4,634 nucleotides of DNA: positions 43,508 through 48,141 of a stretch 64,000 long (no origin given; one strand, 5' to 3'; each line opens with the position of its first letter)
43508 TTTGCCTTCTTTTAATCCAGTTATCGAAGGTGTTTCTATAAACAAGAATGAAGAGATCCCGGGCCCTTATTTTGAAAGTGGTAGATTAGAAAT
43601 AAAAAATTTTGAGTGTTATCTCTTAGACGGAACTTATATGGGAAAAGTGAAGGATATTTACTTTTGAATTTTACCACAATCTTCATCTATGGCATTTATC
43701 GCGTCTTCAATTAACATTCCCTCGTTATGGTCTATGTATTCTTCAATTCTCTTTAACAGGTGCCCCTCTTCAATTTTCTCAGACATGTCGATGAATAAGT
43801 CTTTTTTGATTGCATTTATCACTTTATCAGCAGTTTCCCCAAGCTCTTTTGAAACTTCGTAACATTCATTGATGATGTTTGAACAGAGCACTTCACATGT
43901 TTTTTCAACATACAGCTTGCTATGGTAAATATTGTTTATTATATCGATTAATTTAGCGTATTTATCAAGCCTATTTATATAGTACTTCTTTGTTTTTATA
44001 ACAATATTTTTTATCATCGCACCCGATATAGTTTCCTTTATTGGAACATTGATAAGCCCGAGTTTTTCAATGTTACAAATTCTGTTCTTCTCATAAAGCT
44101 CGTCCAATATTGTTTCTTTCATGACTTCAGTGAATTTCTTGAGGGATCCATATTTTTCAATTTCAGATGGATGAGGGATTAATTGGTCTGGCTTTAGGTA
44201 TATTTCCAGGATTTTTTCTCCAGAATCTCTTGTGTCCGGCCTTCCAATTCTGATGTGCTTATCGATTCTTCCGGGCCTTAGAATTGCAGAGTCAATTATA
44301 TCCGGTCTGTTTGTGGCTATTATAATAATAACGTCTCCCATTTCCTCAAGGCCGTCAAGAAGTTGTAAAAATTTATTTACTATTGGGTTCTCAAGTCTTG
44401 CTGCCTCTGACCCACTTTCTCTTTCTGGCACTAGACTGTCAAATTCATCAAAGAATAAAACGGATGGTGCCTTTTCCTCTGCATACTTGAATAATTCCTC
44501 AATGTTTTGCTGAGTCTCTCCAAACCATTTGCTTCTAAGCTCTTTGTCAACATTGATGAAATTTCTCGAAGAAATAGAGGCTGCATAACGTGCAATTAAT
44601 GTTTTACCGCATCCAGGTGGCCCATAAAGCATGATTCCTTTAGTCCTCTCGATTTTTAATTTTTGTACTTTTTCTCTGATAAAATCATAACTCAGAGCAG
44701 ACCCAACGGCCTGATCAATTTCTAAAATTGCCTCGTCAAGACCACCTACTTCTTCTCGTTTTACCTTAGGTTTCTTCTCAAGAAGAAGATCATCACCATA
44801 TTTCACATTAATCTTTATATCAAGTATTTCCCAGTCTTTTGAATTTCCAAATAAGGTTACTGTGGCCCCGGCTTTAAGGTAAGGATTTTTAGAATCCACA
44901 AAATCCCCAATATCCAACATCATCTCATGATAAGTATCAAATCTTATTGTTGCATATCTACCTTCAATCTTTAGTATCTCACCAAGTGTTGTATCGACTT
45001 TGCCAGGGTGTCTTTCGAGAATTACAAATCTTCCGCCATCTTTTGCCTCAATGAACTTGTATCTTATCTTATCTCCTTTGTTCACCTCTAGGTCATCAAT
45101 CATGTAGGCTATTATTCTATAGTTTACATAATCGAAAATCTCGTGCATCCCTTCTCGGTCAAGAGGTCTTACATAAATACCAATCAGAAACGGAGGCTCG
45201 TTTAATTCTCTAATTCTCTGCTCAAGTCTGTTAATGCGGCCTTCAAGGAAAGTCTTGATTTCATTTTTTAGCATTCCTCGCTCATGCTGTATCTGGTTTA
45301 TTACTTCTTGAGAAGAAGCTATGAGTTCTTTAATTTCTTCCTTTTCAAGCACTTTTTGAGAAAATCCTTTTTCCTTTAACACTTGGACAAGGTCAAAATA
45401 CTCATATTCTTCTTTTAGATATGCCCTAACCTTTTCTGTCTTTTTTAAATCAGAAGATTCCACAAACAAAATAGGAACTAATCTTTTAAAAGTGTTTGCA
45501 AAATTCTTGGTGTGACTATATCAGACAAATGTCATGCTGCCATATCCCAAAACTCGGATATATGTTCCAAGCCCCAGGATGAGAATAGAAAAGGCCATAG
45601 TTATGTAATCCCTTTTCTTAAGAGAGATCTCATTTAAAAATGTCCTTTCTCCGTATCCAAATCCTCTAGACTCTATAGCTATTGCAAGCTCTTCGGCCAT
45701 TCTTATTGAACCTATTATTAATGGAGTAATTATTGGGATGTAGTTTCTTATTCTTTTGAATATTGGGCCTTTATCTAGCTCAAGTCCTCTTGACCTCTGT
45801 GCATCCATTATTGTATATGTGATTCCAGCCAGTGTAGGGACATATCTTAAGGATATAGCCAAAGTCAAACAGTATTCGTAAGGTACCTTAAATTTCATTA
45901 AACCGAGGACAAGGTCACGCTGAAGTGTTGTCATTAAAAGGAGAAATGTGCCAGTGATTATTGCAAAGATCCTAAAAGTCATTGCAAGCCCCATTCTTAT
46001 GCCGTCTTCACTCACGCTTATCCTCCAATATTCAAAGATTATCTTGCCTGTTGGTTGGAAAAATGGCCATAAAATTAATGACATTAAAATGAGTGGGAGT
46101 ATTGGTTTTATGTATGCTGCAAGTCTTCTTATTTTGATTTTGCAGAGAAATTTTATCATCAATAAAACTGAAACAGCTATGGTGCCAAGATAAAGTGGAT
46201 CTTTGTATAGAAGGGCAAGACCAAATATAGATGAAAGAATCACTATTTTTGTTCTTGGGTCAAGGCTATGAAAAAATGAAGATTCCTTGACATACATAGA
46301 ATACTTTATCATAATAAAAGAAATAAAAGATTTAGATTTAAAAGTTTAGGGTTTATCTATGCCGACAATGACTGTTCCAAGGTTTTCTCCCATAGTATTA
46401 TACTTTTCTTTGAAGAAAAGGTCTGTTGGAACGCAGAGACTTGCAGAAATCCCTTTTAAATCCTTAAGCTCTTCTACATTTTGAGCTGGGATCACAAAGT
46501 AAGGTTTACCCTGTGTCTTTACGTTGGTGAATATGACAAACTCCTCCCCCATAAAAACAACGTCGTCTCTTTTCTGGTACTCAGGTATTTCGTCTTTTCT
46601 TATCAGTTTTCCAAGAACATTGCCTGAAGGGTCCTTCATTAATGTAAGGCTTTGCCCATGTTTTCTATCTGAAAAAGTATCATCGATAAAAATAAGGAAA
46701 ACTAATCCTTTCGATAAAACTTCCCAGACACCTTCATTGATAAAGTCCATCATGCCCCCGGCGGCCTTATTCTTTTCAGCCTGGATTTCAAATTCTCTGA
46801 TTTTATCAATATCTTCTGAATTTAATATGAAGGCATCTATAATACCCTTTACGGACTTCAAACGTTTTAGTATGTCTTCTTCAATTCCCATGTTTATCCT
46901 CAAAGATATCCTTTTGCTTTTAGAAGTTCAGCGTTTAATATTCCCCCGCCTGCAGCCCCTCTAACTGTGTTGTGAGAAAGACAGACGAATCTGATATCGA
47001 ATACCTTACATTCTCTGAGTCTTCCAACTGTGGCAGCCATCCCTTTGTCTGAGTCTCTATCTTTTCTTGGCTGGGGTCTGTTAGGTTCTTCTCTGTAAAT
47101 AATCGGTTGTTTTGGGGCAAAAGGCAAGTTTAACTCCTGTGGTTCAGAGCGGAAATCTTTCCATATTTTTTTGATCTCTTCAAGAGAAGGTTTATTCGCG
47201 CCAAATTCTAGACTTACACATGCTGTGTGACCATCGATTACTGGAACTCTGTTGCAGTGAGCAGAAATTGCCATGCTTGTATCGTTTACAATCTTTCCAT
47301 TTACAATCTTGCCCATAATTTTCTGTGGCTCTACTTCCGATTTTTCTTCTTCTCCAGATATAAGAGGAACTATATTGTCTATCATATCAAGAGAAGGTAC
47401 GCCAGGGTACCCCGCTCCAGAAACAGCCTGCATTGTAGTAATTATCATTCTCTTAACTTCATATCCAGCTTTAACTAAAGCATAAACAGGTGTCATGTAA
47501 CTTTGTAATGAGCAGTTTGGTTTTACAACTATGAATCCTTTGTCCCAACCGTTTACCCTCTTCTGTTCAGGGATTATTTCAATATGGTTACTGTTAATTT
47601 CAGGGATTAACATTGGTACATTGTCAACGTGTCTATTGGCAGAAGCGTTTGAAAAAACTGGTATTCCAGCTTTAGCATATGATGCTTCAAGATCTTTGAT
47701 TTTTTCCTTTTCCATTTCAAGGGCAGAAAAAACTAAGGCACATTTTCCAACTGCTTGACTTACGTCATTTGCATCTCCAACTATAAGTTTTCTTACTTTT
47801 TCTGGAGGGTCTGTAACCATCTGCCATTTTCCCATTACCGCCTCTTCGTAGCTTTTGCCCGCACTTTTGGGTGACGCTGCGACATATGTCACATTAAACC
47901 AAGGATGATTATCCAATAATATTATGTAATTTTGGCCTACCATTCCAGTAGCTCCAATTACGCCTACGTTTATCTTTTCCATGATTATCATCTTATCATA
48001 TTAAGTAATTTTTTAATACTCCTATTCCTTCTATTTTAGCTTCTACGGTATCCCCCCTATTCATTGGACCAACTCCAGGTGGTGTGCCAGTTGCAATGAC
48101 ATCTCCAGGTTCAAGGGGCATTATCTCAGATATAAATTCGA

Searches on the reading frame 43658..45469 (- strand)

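Call 61: search_protein_families(library=pfam, proteins=[window:43658-45469:-], max_evalue=0.00001)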
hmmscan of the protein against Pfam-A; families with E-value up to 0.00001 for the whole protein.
window:43658-45469:- (603 aa): 1 family
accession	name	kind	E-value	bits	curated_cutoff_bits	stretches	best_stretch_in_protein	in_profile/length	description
PF00004.35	AAA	-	7.7e-36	123.9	21.2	1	279-409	1-130/131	ATPase family associated with various cellular activities (AAA)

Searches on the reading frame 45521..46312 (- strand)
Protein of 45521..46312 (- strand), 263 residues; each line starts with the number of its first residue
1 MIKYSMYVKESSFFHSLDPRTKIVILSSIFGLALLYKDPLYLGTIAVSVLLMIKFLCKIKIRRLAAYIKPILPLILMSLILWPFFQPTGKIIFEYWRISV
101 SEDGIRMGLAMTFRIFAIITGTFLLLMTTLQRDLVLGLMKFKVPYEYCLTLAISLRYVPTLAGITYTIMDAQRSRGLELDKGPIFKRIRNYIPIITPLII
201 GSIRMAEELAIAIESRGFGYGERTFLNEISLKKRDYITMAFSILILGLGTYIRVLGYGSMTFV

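Call 61: search_protein_families(library=pfam, proteins=[window:45521-46312:-], max_evalue=0.00001)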
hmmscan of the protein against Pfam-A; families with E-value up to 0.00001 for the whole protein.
window:45521-46312:- (263 aa): 1 family
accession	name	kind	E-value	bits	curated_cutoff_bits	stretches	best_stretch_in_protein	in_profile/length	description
PF02361.21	CbiQ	-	9.6e-37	127.1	25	1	11-220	2-210/216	Cobalt transport protein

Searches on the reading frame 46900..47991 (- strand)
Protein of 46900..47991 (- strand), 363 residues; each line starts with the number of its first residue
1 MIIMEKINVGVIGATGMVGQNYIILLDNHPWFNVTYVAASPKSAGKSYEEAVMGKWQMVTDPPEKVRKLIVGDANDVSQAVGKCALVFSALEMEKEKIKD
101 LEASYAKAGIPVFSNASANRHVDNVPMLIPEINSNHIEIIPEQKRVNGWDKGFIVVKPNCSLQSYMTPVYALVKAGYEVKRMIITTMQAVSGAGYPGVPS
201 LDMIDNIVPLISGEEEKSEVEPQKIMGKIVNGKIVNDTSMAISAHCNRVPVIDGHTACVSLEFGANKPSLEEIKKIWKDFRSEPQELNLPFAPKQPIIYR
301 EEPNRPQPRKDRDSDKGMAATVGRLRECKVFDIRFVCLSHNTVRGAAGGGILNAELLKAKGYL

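Call 61: search_protein_families(library=pfam, proteins=[window:46900-47991:-], max_evalue=0.00001)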
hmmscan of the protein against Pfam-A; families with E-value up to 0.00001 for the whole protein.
window:46900-47991:- (363 aa): 2 families
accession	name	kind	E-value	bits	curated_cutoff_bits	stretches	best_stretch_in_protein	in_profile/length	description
PF02774.23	Semialdhyde_dhC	-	2.8e-36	125.8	26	1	172-343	4-183/184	Semialdehyde dehydrogenase, dimerisation domain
PF01118.30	Semialdhyde_dh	-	4.7e-26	92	26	1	8-138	1-119/121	Semialdehyde dehydrogenase, NAD binding domain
